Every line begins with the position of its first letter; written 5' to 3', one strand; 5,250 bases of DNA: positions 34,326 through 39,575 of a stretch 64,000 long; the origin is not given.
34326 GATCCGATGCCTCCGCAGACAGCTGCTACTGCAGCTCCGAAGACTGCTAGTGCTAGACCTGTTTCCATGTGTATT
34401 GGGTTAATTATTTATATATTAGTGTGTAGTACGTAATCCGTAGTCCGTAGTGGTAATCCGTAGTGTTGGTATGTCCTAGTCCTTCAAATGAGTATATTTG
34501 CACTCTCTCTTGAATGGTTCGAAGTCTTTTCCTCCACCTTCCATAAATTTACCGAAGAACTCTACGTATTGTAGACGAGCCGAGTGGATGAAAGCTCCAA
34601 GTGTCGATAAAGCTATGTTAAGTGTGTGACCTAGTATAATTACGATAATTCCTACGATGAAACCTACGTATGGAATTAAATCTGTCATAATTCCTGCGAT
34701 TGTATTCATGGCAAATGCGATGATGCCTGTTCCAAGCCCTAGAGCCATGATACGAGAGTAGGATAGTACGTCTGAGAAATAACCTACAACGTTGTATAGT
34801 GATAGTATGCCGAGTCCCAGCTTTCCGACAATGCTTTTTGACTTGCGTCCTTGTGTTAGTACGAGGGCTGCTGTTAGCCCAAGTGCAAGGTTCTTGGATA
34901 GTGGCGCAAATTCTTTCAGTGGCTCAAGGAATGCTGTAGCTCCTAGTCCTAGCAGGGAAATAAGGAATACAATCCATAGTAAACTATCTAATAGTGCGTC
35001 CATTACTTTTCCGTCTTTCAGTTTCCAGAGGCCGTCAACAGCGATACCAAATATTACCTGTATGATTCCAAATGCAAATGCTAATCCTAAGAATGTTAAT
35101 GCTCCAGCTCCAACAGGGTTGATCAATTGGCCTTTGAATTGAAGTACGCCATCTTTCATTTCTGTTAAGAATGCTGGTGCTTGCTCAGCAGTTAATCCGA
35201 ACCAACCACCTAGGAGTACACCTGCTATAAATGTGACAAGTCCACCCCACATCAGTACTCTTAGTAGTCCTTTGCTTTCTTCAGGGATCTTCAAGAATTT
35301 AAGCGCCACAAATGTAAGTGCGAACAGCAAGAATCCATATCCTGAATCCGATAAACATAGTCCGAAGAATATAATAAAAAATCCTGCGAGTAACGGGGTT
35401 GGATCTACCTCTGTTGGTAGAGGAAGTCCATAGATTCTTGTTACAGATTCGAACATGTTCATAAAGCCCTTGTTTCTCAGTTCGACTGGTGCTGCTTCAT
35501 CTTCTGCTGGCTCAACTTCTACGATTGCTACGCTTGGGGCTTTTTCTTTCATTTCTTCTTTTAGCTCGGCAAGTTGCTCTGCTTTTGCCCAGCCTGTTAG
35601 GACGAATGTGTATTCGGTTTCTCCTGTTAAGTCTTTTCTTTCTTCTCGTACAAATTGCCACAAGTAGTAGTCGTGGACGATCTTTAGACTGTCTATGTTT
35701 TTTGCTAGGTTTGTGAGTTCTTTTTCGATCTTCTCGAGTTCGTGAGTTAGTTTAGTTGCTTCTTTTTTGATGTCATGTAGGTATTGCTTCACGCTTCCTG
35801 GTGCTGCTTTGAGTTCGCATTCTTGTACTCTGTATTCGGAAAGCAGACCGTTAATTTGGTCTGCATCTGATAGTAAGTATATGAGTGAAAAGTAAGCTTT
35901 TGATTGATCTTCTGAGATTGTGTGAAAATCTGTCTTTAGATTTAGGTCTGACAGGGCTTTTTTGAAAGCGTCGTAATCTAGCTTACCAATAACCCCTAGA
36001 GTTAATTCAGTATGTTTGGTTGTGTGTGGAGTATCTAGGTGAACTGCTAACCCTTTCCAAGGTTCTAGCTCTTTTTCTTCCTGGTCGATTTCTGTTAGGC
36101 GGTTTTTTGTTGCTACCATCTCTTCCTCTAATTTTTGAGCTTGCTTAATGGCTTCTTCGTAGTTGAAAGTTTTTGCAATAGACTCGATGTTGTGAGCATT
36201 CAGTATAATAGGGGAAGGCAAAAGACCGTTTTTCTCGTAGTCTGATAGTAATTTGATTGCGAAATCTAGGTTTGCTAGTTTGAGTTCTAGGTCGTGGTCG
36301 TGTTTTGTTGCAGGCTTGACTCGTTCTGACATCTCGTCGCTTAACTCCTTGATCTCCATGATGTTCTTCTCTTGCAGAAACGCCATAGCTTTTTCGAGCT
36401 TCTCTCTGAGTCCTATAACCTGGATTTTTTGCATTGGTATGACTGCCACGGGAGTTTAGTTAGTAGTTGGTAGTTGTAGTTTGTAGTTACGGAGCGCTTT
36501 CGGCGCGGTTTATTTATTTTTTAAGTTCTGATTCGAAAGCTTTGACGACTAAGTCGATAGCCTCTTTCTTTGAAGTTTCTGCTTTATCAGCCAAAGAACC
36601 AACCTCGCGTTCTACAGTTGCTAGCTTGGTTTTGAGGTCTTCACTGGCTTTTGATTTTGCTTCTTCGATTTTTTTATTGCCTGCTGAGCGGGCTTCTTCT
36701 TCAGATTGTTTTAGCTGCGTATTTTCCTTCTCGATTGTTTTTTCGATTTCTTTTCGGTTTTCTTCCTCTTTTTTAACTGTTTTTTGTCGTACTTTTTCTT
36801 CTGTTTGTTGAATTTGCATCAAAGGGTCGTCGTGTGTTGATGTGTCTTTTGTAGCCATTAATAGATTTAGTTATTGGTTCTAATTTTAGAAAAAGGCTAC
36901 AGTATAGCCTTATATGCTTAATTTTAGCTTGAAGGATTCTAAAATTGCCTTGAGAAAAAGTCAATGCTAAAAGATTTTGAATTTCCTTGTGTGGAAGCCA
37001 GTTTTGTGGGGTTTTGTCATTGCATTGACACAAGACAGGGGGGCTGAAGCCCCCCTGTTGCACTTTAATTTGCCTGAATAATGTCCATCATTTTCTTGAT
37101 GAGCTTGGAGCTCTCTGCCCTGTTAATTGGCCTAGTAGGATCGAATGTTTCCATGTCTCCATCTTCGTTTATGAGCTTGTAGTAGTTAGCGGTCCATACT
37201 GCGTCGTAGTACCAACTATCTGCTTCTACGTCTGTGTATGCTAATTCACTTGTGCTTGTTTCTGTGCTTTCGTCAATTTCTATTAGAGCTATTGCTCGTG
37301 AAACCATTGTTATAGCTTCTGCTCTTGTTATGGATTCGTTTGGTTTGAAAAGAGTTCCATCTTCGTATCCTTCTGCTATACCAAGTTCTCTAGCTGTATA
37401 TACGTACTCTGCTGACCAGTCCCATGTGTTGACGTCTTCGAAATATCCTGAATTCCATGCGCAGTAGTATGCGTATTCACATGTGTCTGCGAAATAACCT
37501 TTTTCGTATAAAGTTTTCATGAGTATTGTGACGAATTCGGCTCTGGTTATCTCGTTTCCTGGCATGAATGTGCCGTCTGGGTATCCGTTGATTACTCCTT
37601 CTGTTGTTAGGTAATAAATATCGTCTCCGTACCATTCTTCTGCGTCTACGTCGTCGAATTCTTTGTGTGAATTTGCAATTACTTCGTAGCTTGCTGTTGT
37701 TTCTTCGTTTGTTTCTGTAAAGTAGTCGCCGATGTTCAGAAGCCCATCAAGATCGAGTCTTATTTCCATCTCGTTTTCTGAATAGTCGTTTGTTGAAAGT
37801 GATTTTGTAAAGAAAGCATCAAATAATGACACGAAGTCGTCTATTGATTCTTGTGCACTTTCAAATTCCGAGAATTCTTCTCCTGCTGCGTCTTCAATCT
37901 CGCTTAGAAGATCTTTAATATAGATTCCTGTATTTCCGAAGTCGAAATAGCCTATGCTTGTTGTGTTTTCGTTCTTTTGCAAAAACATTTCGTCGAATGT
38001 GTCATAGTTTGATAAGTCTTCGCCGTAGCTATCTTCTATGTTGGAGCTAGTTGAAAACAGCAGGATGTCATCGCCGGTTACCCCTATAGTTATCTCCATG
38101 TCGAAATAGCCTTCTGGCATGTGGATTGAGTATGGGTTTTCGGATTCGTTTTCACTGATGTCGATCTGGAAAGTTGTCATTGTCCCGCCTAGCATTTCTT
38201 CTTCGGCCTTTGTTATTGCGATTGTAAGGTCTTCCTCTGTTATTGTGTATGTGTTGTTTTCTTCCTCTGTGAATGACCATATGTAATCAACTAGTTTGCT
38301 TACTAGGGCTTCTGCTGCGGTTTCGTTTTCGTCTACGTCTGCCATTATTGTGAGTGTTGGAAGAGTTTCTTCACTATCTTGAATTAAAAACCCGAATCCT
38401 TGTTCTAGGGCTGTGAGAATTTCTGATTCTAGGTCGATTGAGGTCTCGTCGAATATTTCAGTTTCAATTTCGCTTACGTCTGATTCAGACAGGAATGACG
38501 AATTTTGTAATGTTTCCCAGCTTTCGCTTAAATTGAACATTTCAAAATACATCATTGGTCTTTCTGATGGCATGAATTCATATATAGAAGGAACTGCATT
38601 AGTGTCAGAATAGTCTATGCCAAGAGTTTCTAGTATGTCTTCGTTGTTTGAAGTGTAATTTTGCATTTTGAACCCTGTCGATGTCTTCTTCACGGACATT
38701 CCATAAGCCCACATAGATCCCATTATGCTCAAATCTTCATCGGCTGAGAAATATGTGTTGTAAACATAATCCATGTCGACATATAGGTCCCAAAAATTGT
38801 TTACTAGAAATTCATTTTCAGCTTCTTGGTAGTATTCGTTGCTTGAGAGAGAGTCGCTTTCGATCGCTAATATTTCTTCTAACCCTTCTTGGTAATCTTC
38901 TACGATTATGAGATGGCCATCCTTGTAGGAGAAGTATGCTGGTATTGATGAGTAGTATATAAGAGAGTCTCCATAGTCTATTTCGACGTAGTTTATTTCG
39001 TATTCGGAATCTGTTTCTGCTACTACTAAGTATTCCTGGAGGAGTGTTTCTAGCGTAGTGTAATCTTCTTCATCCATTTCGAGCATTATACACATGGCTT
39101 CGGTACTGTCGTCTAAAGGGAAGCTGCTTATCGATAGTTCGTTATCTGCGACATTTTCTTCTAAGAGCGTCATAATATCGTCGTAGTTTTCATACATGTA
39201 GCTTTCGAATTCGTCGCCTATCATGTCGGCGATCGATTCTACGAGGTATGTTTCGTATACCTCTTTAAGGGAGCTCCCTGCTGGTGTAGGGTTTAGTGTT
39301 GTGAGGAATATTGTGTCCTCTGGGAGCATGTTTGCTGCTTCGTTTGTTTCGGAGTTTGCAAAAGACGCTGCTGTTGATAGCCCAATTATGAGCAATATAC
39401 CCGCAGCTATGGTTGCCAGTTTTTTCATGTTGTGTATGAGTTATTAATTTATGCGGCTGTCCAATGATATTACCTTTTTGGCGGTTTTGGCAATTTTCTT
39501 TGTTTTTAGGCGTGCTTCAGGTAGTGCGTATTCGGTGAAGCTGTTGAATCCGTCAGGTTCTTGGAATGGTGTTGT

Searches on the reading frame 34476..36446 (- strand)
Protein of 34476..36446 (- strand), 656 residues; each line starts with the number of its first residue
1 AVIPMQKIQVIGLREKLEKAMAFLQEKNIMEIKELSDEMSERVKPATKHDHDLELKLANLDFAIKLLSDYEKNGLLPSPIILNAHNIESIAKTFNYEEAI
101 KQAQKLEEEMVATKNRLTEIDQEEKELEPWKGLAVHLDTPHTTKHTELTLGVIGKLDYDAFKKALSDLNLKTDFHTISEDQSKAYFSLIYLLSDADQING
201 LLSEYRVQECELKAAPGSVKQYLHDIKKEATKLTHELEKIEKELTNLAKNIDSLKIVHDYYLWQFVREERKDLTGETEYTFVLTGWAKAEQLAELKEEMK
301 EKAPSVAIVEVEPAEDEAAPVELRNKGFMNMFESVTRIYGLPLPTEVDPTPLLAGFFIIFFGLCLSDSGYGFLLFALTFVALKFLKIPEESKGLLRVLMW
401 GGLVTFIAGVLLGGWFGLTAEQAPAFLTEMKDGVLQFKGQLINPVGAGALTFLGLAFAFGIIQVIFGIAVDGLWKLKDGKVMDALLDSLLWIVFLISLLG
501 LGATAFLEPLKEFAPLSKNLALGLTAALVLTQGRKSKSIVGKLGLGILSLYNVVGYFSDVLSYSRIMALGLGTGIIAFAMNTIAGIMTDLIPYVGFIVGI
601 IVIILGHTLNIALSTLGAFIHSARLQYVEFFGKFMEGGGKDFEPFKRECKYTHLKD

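Call 50: search_protein_families(library=pfam, proteins=[window:34476-36446:-], max_evalue=0.001)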
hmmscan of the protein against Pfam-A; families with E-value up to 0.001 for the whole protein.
window:34476-36446:- (656 aa): 1 family
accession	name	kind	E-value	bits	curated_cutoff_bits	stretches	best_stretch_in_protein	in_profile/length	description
PF01496.24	V_ATPase_I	-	1.7e-16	59.8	30.7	2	39-381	60-413/815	V-type ATPase 116kDa subunit family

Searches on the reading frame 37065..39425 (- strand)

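Call 67: search_protein_families(library=pfam, proteins=[window:37065-39425:-], max_evalue=0.001)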
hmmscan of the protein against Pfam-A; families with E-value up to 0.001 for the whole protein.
window:37065-39425:- (786 aa): 1 family
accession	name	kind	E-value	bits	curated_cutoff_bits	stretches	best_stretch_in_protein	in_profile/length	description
PF00395.25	SLH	-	1.6e-31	108.5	20.8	3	590-631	2-43/44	S-layer homology domain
